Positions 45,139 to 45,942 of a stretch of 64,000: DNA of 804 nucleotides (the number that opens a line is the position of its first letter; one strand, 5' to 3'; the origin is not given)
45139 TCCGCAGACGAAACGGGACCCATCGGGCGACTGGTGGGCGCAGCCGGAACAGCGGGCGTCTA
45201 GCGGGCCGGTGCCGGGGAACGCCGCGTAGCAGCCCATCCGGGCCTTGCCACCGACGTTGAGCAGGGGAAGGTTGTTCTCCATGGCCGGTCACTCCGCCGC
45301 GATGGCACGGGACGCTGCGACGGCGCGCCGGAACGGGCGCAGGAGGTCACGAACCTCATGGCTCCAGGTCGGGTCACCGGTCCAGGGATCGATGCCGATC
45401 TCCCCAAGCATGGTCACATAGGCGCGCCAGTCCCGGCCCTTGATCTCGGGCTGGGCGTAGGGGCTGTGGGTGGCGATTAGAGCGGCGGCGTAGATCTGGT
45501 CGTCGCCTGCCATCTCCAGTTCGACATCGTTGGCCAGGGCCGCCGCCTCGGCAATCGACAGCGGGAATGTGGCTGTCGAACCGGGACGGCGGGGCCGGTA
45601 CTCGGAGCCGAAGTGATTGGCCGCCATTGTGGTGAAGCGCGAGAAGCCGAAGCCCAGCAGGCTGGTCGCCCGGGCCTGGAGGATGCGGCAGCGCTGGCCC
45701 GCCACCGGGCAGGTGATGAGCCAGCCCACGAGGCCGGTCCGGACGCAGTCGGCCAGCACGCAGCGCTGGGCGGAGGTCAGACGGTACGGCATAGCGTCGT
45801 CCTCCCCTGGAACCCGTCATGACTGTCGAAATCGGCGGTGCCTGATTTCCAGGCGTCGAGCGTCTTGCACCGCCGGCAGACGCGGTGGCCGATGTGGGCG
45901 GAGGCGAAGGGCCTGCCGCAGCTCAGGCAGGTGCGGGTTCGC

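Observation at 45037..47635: Seven-gene operon of small uncharacterised proteins (two Zn-ribbon-like) under a divergent XRE regulator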

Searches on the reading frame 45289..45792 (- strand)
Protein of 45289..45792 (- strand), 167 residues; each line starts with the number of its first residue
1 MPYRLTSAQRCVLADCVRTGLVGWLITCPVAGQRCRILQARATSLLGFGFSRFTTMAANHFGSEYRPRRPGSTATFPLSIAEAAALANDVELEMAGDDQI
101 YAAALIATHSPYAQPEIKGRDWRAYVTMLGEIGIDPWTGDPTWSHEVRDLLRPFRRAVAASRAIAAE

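Call 3: search_protein_families(library=pfam, proteins=[window:45289-45792:-], max_evalue=0.1)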
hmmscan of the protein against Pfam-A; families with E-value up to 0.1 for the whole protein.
window:45289-45792:- (167 aa): 0 families

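Call 6: search_protein_families(library=padloc, proteins=[window:45289-45792:-], max_evalue=0.1)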
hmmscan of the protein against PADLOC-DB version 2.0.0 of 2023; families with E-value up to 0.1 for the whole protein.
window:45289-45792:- (167 aa): 0 families

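Call 7: search_protein_families(library=phrogs, proteins=[window:45289-45792:-], max_evalue=0.1)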
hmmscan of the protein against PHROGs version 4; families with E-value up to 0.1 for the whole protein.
window:45289-45792:- (167 aa): 0 families

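Call 8: search_protein_families(library=ncbifam, proteins=[window:45289-45792:-], max_evalue=0.1)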
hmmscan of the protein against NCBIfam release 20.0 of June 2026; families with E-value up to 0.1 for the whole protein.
window:45289-45792:- (167 aa): 0 families

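Call 16: find_homologous_proteins(query=window:45289-45792:-, max_evalue=0.001)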
Query window:45289-45792:- (167 aa): 96 proteins with E <= 0.001 among 750 candidates.
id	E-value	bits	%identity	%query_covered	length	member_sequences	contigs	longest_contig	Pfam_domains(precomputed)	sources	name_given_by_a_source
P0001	4.7e-103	360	96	100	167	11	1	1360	-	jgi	jgi:hypothetical protein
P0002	3.5e-96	337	89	92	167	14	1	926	-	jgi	jgi:hypothetical protein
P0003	1.2e-94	332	89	100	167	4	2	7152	-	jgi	jgi:hypothetical protein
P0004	7.3e-94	330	87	93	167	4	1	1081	-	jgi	jgi:hypothetical protein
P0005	1.8e-93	329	86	92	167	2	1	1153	-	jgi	jgi:hypothetical protein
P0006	9.6e-93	326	87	93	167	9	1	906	-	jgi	jgi:hypothetical protein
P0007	1.5e-92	326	87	93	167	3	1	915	-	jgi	jgi:hypothetical protein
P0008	4.1e-92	324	86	92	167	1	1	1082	-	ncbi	-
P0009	4.9e-92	324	87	93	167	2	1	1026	-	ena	-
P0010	4.0e-91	321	86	93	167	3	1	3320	-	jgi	jgi:hypothetical protein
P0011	1.5e-89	316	84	93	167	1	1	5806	-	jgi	jgi:hypothetical protein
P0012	3.1e-88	312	83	93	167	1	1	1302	-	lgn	-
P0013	3.0e-86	305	83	100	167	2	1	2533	-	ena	-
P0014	1.0e-83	297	81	100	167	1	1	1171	-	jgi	jgi:hypothetical protein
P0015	4.3e-83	295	78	93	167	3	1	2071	-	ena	-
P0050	1.6e-52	195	57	98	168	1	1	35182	-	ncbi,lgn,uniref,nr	ncbi:hypothetical protein JL101_036470 (plasmid) [Skermanella rosea]|uniref:hypothetical protein n=1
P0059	2.8e-50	188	55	92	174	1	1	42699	-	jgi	jgi:hypothetical protein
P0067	5.6e-48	181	55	93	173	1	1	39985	-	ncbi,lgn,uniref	ncbi:hypothetical protein GGE65_007673 [Skermanella aerolata]|uniref:hypothetical protein n=1 Tax=Sk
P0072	8.7e-47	177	53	100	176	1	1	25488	-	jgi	jgi:hypothetical protein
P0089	1.2e-38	150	50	89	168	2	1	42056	-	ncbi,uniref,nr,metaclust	ncbi:hypothetical protein N825_27085 [Skermanella stibiiresistens SB22]|uniref:Uncharacterized prote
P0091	2.2e-36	143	45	89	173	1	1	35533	-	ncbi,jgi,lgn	jgi:hypothetical protein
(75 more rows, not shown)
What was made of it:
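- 45289..45792 (-): g6: 167-aa all-alpha protein, the signature gene of the module. 96 clusters, of which every named one is Skermanella (call 16).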

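Call 17: find_encoding_contigs(protein=P0059, flank=10000, max_places=2)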
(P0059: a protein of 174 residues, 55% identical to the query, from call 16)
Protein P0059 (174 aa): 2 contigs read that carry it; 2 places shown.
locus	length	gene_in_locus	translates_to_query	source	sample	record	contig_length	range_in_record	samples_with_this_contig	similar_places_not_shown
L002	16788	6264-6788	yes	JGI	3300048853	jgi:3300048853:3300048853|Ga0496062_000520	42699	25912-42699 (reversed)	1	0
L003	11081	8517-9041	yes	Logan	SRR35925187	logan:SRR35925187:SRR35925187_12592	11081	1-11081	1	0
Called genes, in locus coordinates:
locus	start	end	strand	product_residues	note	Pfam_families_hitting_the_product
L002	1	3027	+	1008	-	?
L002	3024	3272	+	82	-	-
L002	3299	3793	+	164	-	-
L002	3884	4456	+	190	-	-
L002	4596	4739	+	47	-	-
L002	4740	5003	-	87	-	-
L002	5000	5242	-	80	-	PF13560:HTH_31 (weak), PF01381:HTH_3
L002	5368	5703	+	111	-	-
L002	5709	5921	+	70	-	-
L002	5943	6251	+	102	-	-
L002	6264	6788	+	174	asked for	-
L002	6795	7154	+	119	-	-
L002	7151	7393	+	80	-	-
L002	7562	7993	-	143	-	-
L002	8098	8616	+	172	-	-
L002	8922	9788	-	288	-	-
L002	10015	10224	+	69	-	-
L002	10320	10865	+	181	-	-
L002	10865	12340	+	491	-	PF03237:Terminase_6N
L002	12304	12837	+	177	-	-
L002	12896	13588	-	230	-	-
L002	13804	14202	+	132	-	-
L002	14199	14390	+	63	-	-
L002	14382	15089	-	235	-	-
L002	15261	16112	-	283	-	PF13676:TIR_2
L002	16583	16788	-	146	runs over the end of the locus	-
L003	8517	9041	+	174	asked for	-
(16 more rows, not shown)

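Call 18: find_encoding_contigs(protein=P0089, flank=10000, max_places=2)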
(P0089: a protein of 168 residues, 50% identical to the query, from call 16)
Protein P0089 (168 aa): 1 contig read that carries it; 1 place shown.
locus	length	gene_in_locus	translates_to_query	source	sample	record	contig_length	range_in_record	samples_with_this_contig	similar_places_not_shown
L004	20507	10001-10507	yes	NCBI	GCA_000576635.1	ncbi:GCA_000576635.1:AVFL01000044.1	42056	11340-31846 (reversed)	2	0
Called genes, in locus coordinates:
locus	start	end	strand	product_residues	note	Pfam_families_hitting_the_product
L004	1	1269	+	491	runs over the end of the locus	PF13264:DUF4055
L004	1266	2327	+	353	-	PF04233:Phage_Mu_F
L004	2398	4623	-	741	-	PF17803:Cadherin_4, PF17892:Cadherin_5, PF17963:Big_9, PF16184:Cadherin_3, PF17803:Cadherin_4 (weak), PF00353:HemolysinCabind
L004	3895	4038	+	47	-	-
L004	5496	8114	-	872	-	PF00353:HemolysinCabind, PF13946:DUF4214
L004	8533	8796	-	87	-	-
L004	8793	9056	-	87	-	PF13560:HTH_31 (weak), PF01381:HTH_3 (weak)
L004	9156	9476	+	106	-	-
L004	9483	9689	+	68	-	-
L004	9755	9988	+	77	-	-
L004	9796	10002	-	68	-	-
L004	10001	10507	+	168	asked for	-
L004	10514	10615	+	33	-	-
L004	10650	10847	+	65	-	-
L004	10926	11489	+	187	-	PF13392:HNH_3 (weak)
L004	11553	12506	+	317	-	PF00353:HemolysinCabind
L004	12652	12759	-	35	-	-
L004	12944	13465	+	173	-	PF06803:DUF1232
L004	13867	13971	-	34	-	-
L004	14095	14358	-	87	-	-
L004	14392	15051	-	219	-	PF01656:CbiA, PF02374:ArsA_ATPase (faint), PF06564:CBP_BcsQ (faint), PF09140:MipZ (weak), PF10609:ParA (weak), PF13614:AAA_31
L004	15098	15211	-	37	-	-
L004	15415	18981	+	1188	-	PF20155:TMP_3, PF09718:Tape_meas_lam_C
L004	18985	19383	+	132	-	-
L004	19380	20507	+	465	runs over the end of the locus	-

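Call 19: find_encoding_contigs(protein=P0091, flank=10000, max_places=2)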
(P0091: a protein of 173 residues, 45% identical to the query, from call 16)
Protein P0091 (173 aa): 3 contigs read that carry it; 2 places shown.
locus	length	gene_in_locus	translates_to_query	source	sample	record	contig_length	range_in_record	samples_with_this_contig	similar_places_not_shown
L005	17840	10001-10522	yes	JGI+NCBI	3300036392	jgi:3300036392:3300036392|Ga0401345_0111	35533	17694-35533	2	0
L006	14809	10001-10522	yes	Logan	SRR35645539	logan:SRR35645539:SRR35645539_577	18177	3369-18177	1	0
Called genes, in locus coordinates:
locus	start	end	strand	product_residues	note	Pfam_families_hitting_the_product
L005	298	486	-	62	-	-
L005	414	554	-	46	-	-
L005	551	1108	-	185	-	PF00239:Resolvase, PF02796:HTH_7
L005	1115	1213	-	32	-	-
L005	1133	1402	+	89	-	-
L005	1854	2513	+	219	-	PF12686:DUF3800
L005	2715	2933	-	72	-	-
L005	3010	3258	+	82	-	-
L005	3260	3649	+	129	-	-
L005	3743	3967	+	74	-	PF12728:HTH_17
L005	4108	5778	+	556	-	PF05272:VapE-like_dom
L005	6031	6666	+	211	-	-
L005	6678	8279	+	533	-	PF13264:DUF4055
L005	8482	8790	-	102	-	PF01381:HTH_3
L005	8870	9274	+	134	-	-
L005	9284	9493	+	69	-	-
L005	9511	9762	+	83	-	-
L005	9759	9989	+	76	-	-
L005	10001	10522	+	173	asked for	-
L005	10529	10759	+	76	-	-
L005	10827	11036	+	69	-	-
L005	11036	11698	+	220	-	PF13392:HNH_3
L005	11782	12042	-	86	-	-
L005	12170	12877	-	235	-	PF00027:cNMP_binding (faint), PF13545:HTH_Crp_2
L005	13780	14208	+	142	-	PF00293:NUDIX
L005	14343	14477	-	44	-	-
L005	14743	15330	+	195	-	PF02195:ParB_N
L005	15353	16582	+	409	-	PF00145:DNA_methylase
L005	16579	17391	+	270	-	PF00733:Asn_synthase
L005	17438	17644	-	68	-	-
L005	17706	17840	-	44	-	?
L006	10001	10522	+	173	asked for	-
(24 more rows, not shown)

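Call 20: find_encoding_contigs(protein=P0067, flank=10000, max_places=1)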
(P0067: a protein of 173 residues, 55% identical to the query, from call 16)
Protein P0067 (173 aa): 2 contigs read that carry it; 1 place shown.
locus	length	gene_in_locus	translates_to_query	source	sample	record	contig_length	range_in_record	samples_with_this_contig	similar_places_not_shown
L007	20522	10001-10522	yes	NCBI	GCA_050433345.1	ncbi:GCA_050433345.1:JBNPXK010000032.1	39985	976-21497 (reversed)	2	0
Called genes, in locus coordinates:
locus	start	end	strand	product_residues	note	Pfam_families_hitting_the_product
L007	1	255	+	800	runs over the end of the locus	PF09250:Prim-Pol, PF05272:VapE-like_dom, PF19263:DUF5906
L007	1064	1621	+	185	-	-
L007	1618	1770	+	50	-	-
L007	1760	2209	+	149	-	-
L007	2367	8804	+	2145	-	PF03160:Calx-beta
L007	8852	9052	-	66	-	-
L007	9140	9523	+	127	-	-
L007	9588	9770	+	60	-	-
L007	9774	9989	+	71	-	-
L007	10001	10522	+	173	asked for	-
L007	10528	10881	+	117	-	PF16998:17kDa_Anti_2 (weak)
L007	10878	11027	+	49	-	-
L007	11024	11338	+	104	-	-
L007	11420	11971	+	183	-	PF13392:HNH_3 (weak)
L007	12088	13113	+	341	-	PF00353:HemolysinCabind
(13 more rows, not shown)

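Call 21: find_encoding_contigs(protein=P0050, flank=10000, max_places=1)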
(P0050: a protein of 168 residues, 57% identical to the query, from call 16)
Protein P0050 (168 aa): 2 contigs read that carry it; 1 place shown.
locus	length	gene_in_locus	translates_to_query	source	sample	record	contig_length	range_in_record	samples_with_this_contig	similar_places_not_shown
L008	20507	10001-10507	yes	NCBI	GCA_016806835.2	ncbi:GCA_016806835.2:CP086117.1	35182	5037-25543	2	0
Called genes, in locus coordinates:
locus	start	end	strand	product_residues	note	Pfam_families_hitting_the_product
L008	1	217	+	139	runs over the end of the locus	-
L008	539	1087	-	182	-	PF00239:Resolvase, PF02796:HTH_7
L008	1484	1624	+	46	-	-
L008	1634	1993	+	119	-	-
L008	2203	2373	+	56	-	PF12728:HTH_17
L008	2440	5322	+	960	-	PF16793:RepB_primase (faint), PF06048:DUF927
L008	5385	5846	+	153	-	-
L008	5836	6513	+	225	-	PF04352:ProQ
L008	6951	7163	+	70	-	-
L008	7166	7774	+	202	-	-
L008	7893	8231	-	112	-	PF18602:Rap1a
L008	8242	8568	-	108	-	-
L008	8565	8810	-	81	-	-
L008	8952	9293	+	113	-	-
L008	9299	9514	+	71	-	-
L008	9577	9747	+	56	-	-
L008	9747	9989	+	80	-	-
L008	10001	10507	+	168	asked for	-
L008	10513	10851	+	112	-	-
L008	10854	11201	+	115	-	-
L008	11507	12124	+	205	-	PF13392:HNH_3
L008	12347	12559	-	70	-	-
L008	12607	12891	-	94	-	-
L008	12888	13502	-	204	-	PF01656:CbiA, PF07015:VirC1, PF09140:MipZ (faint), PF10609:ParA (weak), PF13614:AAA_31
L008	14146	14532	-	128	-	-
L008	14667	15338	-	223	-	-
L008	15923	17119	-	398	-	PF22842:Pel9A-like_beta_helix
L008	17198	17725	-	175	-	-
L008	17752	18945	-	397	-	PF03743:TrbI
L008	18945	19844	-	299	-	PF03524:CagX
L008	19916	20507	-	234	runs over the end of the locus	-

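Call 22: find_encoding_contigs(protein=P0072, flank=10000, max_places=1)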
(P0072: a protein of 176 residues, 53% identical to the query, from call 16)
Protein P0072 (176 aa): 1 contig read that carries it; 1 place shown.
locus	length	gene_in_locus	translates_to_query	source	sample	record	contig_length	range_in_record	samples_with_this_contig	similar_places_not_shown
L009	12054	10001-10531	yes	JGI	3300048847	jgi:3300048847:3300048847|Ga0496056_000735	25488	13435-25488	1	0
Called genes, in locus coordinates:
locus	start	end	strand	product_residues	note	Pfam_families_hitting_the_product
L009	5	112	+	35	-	-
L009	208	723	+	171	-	-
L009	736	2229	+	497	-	PF13264:DUF4055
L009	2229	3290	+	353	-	PF04233:Phage_Mu_F (weak)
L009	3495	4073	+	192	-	-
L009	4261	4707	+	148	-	PF03852:Vsr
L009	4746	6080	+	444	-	PF00145:DNA_methylase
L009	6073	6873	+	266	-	-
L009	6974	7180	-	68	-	-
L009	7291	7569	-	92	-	-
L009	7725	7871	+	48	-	-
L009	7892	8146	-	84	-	-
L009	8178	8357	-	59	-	-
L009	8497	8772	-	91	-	PF13560:HTH_31 (weak), PF01381:HTH_3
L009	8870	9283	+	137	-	-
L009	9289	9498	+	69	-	-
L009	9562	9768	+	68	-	-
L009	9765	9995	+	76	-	-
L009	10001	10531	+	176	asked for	-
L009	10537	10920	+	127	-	PF16998:17kDa_Anti_2 (weak)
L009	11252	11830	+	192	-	PF13392:HNH_3 (weak)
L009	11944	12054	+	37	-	?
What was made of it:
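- On Lambdoid-type immunity/early region: True for L002, L004, L005 and L009 (calls 17-19, 22).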

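Call 31: predict_structure(alignment_id=A1)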
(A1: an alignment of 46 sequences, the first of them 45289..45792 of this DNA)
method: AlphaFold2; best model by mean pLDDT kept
length: 167 residues; sequences in the alignment: 46
mean_pLDDT: 94.4   pTM: 0.89
mean pLDDT of the five models: 94.4, 93.5, 92.7, 92.6, 91.7
residues with pLDDT >= 90: 145; 70-90: 20; 50-70: 2; < 50: 0
segments of 3 or more residues with pLDDT < 50: none
pLDDT, mean of each block of 10 residues (from residue 1): 89 98 97 97 94 97 95 93 98 96 97 93 95 90 95 96 81
secondary structure, 60 per line:
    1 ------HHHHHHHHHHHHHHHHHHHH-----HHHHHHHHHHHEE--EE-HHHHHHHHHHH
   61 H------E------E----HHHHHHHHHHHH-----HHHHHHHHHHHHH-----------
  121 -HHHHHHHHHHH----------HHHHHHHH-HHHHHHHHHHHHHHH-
elements in order: H7-26 H32-42 H50-61 H80-91 H97-109 H122-132 H143-150 H152-166
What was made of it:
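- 45289..45792 (-): AF2 pLDDT 94.4 and pTM 0.89 (call 31).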

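Call 38: fold_search(model_id=the predicted structure, library=viral)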
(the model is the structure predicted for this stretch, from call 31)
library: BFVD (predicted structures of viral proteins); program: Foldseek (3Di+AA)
matches with E <= 10: 153; with E <= 0.001: 0
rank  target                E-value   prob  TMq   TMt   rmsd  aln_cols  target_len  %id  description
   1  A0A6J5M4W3            7.4e-01  0.07  0.17  0.05  15.6       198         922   16  Caudovirus, tape measure, N-terminal [uncultured Caudovirales phage]
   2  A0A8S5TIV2            1.5e+00  0.09  0.23  0.23  13.3       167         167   12  Uncharacterized protein [Myoviridae sp. ct9dX1]
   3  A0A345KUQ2            1.5e+00  0.06  0.18  0.19  13.6       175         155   15  (no name in the UniProt tables at hand)
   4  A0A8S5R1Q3            1.7e+00  0.06  0.19  0.15  14.0       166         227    8  DUF4376 domain-containing protein [Siphoviridae sp. ct6d71]
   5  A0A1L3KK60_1          2.1e+00  0.06  0.16  0.03  18.5       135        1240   16  (no name in the UniProt tables at hand)
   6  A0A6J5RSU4            2.2e+00  0.06  0.21  0.24  13.8       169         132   15  Uncharacterized protein [uncultured Caudovirales phage]
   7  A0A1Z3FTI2            2.2e+00  0.04  0.19  0.17  17.2       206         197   13  Capsid protein (Fragment) [Pseudogymnoascus destructans partitivirus]
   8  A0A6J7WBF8            2.4e+00  0.04  0.18  0.09  13.2       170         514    9  Uncharacterized protein [uncultured Caudovirales phage]
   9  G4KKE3                2.5e+00  0.04  0.16  0.09  14.6       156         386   11  (no name in the UniProt tables at hand)
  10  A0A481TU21            2.6e+00  0.04  0.18  0.14  15.5       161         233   14  UL21 [Human herpesvirus 2]
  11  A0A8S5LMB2            2.9e+00  0.04  0.21  0.22  16.9       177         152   11  Uncharacterized protein [Podoviridae sp. ctiuS14]
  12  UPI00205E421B         2.9e+00  0.03  0.17  0.05  16.9       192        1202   13  (no name look-up for this kind of identifier)
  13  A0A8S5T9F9            2.9e+00  0.02  0.17  0.05  19.4       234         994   12  Minor tail protein [Siphoviridae sp. ctwDi18]
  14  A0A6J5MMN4            3.0e+00  0.04  0.18  0.08  11.5       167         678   14  LT_GEWL domain containing protein [uncultured Caudovirales phage]
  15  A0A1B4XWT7            3.3e+00  0.04  0.19  0.20  13.6       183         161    8  Uncharacterized protein [Tenacibaculum phage pT24]
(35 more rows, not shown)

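Call 39: search_dna_similar(query=window:45289-45792:-, collection=phages, mode=protein, max_evalue=0.01, max_rows=20)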
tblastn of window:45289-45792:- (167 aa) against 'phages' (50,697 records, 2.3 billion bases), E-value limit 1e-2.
No match.
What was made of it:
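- On Lambdoid-type immunity/early region: There is no hit in sequenced phages (call 39).
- Tried and rejected: tblastn of g6 against 50,697 phage genomes found no match (call 39).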

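Call 41: find_related_loci(query=A1, collection=genome_contigs, flank=10000)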
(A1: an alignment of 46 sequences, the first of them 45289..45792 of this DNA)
Query A1 (167 aa) in genome_contigs; peptide patterns used: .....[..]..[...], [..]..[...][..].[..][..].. (x = any residue, [..] = any of these).
85 stretches matched a pattern; 3 encode a relative of the query (tblastn E <= 1e-3); 3 distinct loci.
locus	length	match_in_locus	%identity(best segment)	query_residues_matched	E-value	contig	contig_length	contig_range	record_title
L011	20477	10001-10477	55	1-159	6e-55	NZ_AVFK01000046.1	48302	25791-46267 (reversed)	Skermanella aerolata KACC 11604 strain 5416T-32 contig57, whole genome shotgun sequence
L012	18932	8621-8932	75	53-156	2e-49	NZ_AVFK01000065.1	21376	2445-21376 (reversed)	Skermanella aerolata KACC 11604 strain 5416T-32 contig80, whole genome shotgun sequence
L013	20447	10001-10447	50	4-152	5e-41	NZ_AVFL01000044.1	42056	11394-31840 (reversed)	Skermanella stibiiresistens SB22 contig49, whole genome shotgun sequence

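Call 44: search_protein_families(library=pfam, proteins=[L008:11507-12124:+], max_evalue=0.05)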
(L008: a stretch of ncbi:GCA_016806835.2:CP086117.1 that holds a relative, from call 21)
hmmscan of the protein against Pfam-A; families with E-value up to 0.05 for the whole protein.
L008:11507-12124:+ (205 aa): 3 families
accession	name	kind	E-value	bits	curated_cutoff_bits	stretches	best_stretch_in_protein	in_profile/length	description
PF13392.12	HNH_3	-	6.2e-10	39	24.8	1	71-113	3-45/46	HNH endonuclease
PF05551.17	zf-His_Me_endon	-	0.00073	20.2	27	1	87-112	65-90/131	Zinc-binding loop region of homing endonuclease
PF02796.21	HTH_7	-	0.027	15.1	23.8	1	134-163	4-36/45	Helix-turn-helix domain of resolvase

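Call 47: search_protein_representatives(alignment_id=A1)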
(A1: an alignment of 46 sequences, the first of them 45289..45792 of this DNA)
Query: 46 sequences, 168 profile positions. Proteins with E-value up to 0.001 (for the whole library): 34; up to 1e-10: 29; up to 1e-30: 13. The best 34 are listed.
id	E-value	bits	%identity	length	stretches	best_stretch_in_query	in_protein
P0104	1.9e-67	242.3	-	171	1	2-168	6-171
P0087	4.1e-64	231.4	-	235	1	1-141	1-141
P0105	6.7e-57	207.9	-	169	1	5-159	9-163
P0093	1.3e-48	180.9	-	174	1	1-107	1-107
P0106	1.6e-43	164.4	-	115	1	56-168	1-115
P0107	3.9e-42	159.9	-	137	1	1-121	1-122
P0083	6.1e-42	159.3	-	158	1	40-126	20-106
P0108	1.2e-39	151.8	-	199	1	1-163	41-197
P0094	2.3e-39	150.9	-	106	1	38-141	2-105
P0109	5.6e-39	149.6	-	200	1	66-168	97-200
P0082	5.9e-37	143.1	-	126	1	1-88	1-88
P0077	1.8e-36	141.5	-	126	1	1-83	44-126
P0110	4.4e-36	140.2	-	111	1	64-168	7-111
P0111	6.3e-30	120.2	-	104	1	1-77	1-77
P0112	1.2e-29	119.3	-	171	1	3-164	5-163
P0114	3.7e-25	104.7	-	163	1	3-167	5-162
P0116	5.8e-23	97.5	-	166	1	8-151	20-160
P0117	8.8e-23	96.9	-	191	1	4-153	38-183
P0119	4.7e-18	81.6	-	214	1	5-151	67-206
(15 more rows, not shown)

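Call 48: find_encoding_contigs(protein=P0116, flank=10000, max_places=2)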
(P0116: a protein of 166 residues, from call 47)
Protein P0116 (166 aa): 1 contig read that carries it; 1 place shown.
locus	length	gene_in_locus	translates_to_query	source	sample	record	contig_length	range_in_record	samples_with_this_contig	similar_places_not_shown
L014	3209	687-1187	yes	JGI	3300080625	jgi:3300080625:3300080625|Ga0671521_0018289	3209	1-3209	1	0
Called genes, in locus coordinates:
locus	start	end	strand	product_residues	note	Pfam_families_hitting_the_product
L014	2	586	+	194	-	?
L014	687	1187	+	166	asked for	-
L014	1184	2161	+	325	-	PF23639:DUF7146, PF13362:Toprim_3, PF13155:Toprim_2 (faint)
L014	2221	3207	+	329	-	?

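Call 49: find_encoding_contigs(protein=P0119, flank=10000, max_places=2)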
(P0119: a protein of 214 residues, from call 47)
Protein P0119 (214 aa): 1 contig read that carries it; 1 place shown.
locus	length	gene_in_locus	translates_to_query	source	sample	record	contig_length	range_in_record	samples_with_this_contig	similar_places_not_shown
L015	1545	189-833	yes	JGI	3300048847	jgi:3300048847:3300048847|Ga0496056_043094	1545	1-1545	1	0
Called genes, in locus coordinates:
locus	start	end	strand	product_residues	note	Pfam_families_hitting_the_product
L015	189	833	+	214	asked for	-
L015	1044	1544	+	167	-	?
